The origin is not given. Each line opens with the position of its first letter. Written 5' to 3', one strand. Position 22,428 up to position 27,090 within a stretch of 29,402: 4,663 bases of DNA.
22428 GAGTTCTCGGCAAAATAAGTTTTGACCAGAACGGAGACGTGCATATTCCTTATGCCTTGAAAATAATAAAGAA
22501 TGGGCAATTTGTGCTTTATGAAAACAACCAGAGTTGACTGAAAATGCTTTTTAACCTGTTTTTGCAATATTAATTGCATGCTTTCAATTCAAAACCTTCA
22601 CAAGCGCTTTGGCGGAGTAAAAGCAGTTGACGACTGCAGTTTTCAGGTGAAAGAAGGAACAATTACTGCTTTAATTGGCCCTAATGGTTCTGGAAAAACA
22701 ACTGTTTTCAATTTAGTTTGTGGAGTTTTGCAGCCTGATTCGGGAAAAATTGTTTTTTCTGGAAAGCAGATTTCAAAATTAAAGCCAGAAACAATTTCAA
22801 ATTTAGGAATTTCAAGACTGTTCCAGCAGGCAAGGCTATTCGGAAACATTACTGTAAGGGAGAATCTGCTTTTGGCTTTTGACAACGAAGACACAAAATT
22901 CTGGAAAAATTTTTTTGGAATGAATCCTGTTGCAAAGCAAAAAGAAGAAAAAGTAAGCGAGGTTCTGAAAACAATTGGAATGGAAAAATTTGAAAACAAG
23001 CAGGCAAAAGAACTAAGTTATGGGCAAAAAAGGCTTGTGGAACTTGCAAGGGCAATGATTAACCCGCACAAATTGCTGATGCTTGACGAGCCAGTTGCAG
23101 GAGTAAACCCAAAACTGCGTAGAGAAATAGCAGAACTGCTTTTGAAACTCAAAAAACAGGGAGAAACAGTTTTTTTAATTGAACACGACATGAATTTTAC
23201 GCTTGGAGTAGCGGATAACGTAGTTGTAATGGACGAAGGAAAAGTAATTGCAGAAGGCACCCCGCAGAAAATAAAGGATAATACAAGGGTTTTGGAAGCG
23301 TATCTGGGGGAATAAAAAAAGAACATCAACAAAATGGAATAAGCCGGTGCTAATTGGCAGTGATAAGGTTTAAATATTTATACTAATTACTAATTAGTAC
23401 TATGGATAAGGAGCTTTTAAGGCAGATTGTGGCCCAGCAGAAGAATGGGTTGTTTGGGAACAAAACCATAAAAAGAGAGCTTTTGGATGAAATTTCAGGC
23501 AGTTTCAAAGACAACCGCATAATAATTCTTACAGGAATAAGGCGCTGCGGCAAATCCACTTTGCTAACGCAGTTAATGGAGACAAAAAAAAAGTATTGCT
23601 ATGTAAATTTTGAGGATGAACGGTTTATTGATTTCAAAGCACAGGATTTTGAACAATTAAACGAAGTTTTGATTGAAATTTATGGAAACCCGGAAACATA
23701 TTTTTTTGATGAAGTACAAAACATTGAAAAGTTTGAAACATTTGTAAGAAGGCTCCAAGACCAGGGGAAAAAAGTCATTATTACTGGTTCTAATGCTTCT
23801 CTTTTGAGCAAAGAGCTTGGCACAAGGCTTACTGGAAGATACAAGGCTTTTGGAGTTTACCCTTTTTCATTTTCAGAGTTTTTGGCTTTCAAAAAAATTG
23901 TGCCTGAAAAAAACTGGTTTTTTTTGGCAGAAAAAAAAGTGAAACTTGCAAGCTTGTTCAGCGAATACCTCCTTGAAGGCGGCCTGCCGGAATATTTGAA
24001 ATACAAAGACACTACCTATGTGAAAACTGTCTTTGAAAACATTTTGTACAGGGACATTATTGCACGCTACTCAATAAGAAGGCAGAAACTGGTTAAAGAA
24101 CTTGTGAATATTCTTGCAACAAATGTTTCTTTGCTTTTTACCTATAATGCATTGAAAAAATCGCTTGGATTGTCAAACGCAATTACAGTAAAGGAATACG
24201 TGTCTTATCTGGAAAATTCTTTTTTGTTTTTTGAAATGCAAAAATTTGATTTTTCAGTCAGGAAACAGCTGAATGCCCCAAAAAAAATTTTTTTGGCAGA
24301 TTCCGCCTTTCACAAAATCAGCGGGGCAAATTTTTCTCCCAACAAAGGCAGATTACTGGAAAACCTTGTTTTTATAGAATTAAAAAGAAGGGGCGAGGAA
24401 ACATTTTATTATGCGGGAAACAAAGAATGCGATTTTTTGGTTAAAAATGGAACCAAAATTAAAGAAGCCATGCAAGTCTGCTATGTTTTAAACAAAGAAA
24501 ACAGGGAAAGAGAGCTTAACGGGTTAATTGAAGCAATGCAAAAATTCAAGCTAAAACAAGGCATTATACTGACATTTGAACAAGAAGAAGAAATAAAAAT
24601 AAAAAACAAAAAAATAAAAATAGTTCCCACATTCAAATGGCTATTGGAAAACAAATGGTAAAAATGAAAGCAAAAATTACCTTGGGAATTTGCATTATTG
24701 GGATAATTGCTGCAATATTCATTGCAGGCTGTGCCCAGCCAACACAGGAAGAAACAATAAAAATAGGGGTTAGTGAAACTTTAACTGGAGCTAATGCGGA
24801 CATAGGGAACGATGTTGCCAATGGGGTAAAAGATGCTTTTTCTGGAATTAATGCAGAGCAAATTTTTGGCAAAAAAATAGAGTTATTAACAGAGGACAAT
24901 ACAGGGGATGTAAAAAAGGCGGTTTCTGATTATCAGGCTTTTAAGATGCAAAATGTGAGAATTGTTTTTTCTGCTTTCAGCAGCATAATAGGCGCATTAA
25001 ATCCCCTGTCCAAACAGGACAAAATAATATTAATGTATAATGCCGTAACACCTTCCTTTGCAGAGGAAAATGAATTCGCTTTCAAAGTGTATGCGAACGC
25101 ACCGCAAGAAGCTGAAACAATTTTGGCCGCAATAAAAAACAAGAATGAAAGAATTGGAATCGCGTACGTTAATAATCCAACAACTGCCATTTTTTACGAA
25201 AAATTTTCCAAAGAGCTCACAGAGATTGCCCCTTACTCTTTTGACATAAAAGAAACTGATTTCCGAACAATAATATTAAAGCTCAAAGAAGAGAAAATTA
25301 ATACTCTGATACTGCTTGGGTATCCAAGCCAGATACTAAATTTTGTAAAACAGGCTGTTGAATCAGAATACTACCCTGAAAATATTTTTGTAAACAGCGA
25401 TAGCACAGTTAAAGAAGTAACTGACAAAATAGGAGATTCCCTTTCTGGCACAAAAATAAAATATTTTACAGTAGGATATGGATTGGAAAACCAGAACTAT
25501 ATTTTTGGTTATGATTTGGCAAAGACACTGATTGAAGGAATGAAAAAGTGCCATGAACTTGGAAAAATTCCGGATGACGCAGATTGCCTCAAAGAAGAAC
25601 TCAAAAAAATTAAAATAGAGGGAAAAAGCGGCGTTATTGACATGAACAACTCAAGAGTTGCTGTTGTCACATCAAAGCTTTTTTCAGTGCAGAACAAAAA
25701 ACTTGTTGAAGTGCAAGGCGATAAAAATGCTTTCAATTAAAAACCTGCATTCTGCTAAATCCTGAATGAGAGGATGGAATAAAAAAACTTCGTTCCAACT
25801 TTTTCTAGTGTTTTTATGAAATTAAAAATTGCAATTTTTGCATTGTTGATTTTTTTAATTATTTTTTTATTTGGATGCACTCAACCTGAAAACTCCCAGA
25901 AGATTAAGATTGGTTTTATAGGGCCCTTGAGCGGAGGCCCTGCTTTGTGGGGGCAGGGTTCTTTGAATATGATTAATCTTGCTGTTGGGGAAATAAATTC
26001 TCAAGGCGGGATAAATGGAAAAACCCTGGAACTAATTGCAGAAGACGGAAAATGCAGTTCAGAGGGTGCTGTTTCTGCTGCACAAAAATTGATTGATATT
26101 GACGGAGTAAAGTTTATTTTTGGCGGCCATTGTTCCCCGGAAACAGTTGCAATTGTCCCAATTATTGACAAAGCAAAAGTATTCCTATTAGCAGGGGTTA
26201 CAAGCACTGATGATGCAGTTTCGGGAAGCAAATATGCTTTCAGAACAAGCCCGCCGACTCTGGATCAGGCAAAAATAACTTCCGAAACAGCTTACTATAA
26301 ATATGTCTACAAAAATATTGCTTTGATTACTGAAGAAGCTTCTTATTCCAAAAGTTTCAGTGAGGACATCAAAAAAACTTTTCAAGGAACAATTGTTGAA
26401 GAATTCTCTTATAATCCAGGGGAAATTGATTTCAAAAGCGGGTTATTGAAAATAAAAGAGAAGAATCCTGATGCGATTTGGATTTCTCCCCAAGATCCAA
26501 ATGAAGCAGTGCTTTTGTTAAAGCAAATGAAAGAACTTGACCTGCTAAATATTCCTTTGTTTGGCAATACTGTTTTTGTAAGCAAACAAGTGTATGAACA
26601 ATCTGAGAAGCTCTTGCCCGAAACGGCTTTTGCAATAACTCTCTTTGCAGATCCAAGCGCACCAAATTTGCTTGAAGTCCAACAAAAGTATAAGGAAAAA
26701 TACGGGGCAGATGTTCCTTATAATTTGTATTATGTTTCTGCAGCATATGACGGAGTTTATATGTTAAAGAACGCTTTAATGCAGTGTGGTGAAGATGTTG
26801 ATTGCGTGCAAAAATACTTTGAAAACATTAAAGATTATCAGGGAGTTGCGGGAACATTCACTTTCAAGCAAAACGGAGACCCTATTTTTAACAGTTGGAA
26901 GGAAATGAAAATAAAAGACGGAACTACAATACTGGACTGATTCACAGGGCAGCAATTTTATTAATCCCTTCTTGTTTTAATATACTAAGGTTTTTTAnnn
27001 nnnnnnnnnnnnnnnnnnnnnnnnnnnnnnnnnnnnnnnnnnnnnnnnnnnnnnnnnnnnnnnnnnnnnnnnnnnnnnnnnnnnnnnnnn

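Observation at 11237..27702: One Liv-type ABC translocon scattered among eight divergent substrate-binding protein paralogs and four inserted regulatory/auxiliary modules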

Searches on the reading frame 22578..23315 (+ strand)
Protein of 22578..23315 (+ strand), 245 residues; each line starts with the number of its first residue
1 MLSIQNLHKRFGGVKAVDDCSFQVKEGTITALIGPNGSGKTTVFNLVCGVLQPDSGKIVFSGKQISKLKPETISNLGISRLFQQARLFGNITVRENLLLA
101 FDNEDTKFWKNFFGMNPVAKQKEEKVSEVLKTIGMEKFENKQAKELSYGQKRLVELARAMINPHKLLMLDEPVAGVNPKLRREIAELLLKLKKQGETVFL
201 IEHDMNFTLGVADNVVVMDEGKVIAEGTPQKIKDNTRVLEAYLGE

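Call 4: search_protein_families(library=pfam, proteins=[window:22578-23315:+])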
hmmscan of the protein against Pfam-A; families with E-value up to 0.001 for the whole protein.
window:22578-23315:+ (245 aa): 7 families
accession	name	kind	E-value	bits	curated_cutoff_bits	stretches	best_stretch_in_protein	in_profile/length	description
PF00005.33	ABC_tran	-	1.3e-36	126.7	25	1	18-174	2-137/137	ABC transporter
PF13304.12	AAA_21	-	6.1e-14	53.2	27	2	126-200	213-295/304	AAA domain, putative AbiEii toxin, Type IV TA system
PF12399.14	BCA_ABC_TP_C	-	1.3e-09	37.9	25.5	1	222-245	1-24/27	Branched-chain amino acid ATP-binding cassette transporter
PF02463.25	SMC_N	-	9.2e-08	32.2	40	1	27-215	24-209/220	RecF/RecN/SMC N terminal domain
PF13476.12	AAA_23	-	2.1e-05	25.7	27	1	19-130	12-125/201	AAA domain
PF13555.12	AAA_29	-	0.00042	20.4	27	1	21-55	16-50/61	P-loop containing region of AAA domain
PF13175.12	AAA_15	-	0.0007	19.7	32.1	0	16-75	13-67/374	AAA ATPase domain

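Call 55: search_protein_families(library=ncbifam, proteins=[window:22578-23315:+], max_evalue=0.001)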
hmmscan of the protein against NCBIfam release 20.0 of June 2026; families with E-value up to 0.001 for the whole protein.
window:22578-23315:+ (245 aa): 188 families (the best 25 are shown)
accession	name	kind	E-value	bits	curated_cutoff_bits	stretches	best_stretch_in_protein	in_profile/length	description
NF008449.1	PRK11300.1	equivalog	1.1e-72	244.3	362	1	1-245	5-254/255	high-affinity branched-chain amino acid ABC transporter ATP-binding protein LivG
TIGR03411.1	urea_trans_UrtD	equivalog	2.6e-69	233.6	304.1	1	1-245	2-242/242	urea ABC transporter ATP-binding protein UrtD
TIGR04406.1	LPS_export_lptB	equivalog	6.3e-55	186.1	240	1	2-245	2-235/239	LPS export ABC transporter ATP-binding protein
TIGR01188.1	drrA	subfamily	7.2e-49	166.7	312.45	1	9-235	1-214/302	daunorubicin resistance ABC transporter, ATP-binding protein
TIGR00968.1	3a0106s01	subfamily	1.9e-46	158.5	342.75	1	3-236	2-222/237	sulfate ABC transporter ATP-binding protein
TIGR03265.1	PhnT2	equivalog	4.8e-46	157.6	457.7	1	2-235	5-225/353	putative 2-aminoethylphosphonate ABC transporter ATP-binding protein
NF043075.1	MMSYN1_0197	equivalog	2.7e-45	154.8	550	1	2-235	3-223/341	spermidine/putrescine ABC transporter ATP-binding protein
TIGR03864.1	PQQ_ABC_ATP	hypoth_equivalog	4.6e-44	150.6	302.25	1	1-237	1-224/236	ABC transporter, ATP-binding subunit, PQQ-dependent alcohol dehydrogenase system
TIGR03410.1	urea_trans_UrtE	equivalog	7e-44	150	285.8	1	2-235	1-222/230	urea ABC transporter ATP-binding subunit UrtE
NF008144.0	PRK10895.1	equivalog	2.2e-43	148.5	381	1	2-245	4-237/241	LPS export ABC transporter ATP-binding protein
NF006987.0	PRK09452.1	equivalog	5.9e-43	147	482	1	2-235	18-238/378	spermidine/putrescine ABC transporter ATP-binding protein PotA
NF047930.1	ABC_ATP_B6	equivalog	7.3e-43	146.9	670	1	2-236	3-227/510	putative B6 ABC transporter ATP-binding protein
TIGR02315.1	ABC_phnC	equivalog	3.7e-42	144.4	266.1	1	1-235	1-236/243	phosphonate ABC transporter ATP-binding protein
TIGR01186.1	proV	subfamily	1.9e-41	142.4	326.6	1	10-235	2-220/363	betaine/proline/choline family ABC transporter ATP-binding protein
NF010068.0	PRK13548.1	equivalog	8.8e-41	139.7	261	1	1-242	5-240/261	heme ABC transporter ATP-binding protein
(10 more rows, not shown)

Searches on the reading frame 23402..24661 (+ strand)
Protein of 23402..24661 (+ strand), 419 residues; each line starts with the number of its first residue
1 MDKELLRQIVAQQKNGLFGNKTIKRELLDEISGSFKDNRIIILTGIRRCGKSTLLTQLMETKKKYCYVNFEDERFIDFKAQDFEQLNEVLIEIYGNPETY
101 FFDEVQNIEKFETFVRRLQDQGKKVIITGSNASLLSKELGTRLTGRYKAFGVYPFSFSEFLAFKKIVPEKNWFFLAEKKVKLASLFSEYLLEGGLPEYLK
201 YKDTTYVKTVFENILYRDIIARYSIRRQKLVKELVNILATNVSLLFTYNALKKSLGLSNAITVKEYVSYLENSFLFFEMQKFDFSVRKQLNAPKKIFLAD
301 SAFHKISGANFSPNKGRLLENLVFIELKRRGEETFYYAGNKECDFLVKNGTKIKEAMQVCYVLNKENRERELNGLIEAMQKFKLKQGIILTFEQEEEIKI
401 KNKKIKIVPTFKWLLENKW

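Call 4: search_protein_families(library=pfam, proteins=[window:23402-24661:+])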
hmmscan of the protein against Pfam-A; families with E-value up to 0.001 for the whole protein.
window:23402-24661:+ (419 aa): 5 families
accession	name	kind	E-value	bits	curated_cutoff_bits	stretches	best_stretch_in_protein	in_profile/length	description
PF13173.12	AAA_14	-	7.7e-37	126.6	27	1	38-161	2-129/129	AAA domain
PF13635.12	DUF4143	-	3.3e-20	72.9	28.1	1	217-358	2-156/160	Domain of unknown function (DUF4143)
PF01637.24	ATPase_2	-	3.4e-05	24.2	33.2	1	37-127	19-114/225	ATPase domain predominantly from Archaea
PF09439.16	SRPRB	-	0.00025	20.9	25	0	38-82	3-47/178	Signal recognition particle receptor beta subunit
PF13401.12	AAA_22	-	0.00047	20.9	27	0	37-126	4-88/130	AAA domain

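Call 55: search_protein_families(library=ncbifam, proteins=[window:23402-24661:+], max_evalue=0.001)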
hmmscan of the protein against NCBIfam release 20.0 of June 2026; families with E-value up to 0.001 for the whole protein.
window:23402-24661:+ (419 aa): 3 families
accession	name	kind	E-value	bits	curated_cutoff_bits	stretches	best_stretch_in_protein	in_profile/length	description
NF000355.4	ribo_prot_ABC_F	equivalog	0.00023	20.2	380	1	23-89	324-394/499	ribosomal protection-like ABC-F family protein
TIGR02982.1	heterocyst_DevA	subfamily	0.00047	19.8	295.8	1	12-58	5-51/220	ABC exporter ATP-binding subunit, DevA family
NF008409.0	PRK11231.1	equivalog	0.00054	19.4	375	0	24-94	14-85/255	Fe(3+) dicitrate ABC transporter ATP-binding protein FecE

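Call 65: search_protein_families(library=padloc, proteins=[window:23402-24661:+], max_evalue=0.001)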
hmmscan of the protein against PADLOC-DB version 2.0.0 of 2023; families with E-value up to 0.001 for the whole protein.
window:23402-24661:+ (419 aa): 8 families
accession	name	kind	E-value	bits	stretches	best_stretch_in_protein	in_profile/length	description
PDLC04787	PDC-S01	-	3e-115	383.4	1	21-417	9-409/412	-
PDLC04789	PDC-S01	-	1.1e-47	160.8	1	23-353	2-333/375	-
PDLC04790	PDC-S01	-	3.4e-35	119.6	1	21-352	10-358/422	-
PDLC04791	PDC-S01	-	4.2e-25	86.2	1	26-391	5-376/395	-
PDLC04786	PDC-S01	-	7.5e-22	75.7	1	37-412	19-428/439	-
PDLC04792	PDC-S01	-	4.5e-19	66.4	2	25-241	4-248/452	-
PDLC04788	PDC-S01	-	4.8e-18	63.3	1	38-280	19-280/448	-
PDLC04140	mad8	-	3.2e-05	21.6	0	18-61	6-50/314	mads_8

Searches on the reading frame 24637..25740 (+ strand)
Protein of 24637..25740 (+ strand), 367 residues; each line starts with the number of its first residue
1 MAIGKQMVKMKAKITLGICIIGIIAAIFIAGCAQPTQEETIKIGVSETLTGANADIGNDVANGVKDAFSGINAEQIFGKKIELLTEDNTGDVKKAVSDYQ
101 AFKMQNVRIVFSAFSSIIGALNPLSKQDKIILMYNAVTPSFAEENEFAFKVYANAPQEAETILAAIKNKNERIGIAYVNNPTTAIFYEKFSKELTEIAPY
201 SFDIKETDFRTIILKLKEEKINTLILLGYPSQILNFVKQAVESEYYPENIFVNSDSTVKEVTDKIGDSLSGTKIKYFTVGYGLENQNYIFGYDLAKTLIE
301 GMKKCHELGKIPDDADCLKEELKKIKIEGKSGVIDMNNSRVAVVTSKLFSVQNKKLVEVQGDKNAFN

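Call 4: search_protein_families(library=pfam, proteins=[window:24637-25740:+])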
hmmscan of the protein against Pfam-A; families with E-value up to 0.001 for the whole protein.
window:24637-25740:+ (367 aa): 2 families
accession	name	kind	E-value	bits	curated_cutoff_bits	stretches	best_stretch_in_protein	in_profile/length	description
PF13458.12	Peripla_BP_6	-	5.4e-31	108.9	31.7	1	40-266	1-236/343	Periplasmic binding protein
PF01094.35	ANF_receptor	-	0.00029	20.4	25.4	0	65-259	7-217/353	Receptor family ligand binding region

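Call 39: search_solved_structures(query=window:24664-25740:+, max_evalue=0.00001)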
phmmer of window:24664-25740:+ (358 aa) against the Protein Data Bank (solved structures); distinct sequences matched with E-value up to 0.00001: 4.
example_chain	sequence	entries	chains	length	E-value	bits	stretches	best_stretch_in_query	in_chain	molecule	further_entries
3ip5_A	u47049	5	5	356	4.9e-07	32.4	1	33-264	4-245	ABC transporter, substrate binding protein (Amino acid)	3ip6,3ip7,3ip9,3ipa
4ey3_A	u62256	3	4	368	2.1e-06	30.3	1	28-263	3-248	Twin-arginine translocation pathway signal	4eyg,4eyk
3ipc_A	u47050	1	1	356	2.9e-06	29.9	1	33-264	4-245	ABC transporter, substrate binding protein (Amino acid)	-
4n03_A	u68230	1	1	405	3.7e-06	29.5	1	28-227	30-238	ABC-type branched-chain amino acid transport systems periplasmic component-like protein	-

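Call 56: find_homologous_proteins(query=window:24664-25740:+, max_evalue=1e-10)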
Query window:24664-25740:+ (358 aa): 18 proteins with E <= 1e-10 among 4047 candidates.
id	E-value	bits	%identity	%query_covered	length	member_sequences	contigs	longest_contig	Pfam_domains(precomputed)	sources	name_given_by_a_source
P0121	6.0e-227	770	100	100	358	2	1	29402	PF13458.13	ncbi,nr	ncbi:MAG: ABC transporter substrate-binding protein [Candidatus ainarchaeum sp.]|nr:ABC transporter 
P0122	9.1e-111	388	56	91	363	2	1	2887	PF01094.35,PF13433.13,PF13458.13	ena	-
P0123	6.4e-110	385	56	91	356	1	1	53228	PF01094.35,PF13433.13,PF13458.13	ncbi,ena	-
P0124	1.2e-109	384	58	89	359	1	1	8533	PF01094.35,PF13433.13,PF13458.13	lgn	-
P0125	2.4e-108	380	54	95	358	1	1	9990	PF01094.35,PF13433.13,PF13458.13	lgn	-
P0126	4.1e-99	350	53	89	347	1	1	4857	PF01094.35,PF13458.13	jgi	jgi:ABC-type branched-subunit amino acid transport system substrate-binding protein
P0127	5.1e-99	350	51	90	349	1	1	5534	PF13458.13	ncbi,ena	-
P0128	1.7e-98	348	51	90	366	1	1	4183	PF01094.35,PF13458.13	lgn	-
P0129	8.5e-98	346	50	94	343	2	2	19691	PF01094.35,PF13458.13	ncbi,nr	ncbi:ABC transporter substrate-binding protein [Patescibacteria group bacterium]|nr:ABC transporter 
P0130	1.5e-96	342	50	93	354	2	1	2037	PF01094.35,PF13458.13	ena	-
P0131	1.8e-95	338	51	93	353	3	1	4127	PF13458.13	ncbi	-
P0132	2.4e-92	328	50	89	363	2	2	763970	PF01094.35,PF13433.13,PF13458.13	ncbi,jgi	ncbi:MAG: ABC transporter substrate-binding protein [Candidatus Pacearchaeota archaeon]|jgi:branched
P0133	5.4e-91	323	51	90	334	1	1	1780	PF01094.35,PF13433.13,PF13458.13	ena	-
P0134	1.2e-90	322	49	91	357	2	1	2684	PF01094.35,PF13433.13,PF13458.13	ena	-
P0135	1.7e-88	315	59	69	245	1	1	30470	PF13458.13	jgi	-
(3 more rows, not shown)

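Call 57: find_encoding_contigs(protein=P0132, flank=10000, max_places=2)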
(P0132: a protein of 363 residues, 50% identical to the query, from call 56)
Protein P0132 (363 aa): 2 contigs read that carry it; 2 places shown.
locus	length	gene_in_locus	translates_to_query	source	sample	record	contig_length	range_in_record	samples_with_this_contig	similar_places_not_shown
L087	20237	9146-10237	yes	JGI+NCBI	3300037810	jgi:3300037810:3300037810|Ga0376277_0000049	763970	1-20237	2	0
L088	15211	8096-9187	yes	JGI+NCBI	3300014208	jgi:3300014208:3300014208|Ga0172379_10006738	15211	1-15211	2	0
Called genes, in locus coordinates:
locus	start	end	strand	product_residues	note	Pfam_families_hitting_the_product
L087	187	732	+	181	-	-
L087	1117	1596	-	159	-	-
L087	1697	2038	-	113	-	PF10049:DUF2283 (weak)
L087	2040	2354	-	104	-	-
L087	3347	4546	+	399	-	-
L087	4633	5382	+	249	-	-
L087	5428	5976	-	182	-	-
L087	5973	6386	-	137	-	-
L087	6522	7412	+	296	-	PF02653:BPD_transp_2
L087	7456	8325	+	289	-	PF02653:BPD_transp_2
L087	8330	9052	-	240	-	PF01978:TrmB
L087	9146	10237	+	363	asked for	PF13433:Peripla_BP_5, PF13458:Peripla_BP_6, PF01094:ANF_receptor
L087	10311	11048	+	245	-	PF02463:SMC_N (weak), PF00005:ABC_tran, PF13304:AAA_21 (weak), PF12399:BCA_ABC_TP_C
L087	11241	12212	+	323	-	PF01094:ANF_receptor, PF13433:Peripla_BP_5, PF13458:Peripla_BP_6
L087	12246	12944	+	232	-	PF13476:AAA_23 (faint), PF02463:SMC_N (weak), PF00005:ABC_tran, PF13304:AAA_21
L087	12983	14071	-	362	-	PF00589:Phage_integrase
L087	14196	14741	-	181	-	PF00300:His_Phos_1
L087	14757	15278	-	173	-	-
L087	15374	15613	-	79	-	-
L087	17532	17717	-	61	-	-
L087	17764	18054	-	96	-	-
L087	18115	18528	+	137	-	PF13298:LigD_N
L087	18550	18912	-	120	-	-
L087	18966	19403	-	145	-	-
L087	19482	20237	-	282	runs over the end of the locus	PF00318:Ribosomal_S2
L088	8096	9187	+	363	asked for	PF13433:Peripla_BP_5, PF13458:Peripla_BP_6, PF01094:ANF_receptor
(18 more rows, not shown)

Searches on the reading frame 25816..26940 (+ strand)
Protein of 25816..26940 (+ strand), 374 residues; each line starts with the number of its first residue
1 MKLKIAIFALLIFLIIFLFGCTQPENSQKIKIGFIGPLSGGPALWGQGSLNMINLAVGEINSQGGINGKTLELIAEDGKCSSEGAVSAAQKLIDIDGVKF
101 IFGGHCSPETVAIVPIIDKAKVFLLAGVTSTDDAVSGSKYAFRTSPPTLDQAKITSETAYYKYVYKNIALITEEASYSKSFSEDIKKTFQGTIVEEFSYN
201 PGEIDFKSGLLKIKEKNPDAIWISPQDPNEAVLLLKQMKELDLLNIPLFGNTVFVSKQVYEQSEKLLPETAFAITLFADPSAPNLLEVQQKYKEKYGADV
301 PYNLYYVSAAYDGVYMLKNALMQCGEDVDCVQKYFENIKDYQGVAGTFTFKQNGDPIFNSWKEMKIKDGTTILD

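Call 4: search_protein_families(library=pfam, proteins=[window:25816-26940:+])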
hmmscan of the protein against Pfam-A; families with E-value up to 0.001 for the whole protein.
window:25816-26940:+ (374 aa): 3 families
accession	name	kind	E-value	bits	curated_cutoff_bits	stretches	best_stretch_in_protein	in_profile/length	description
PF13458.12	Peripla_BP_6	-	2.6e-53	182.3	31.7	1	29-357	1-330/343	Periplasmic binding protein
PF01094.35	ANF_receptor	-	2.7e-22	79.7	25.4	1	53-357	6-341/353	Receptor family ligand binding region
PF13433.12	Peripla_BP_5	-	4.6e-18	65.9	27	1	30-332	1-303/363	Periplasmic binding protein domain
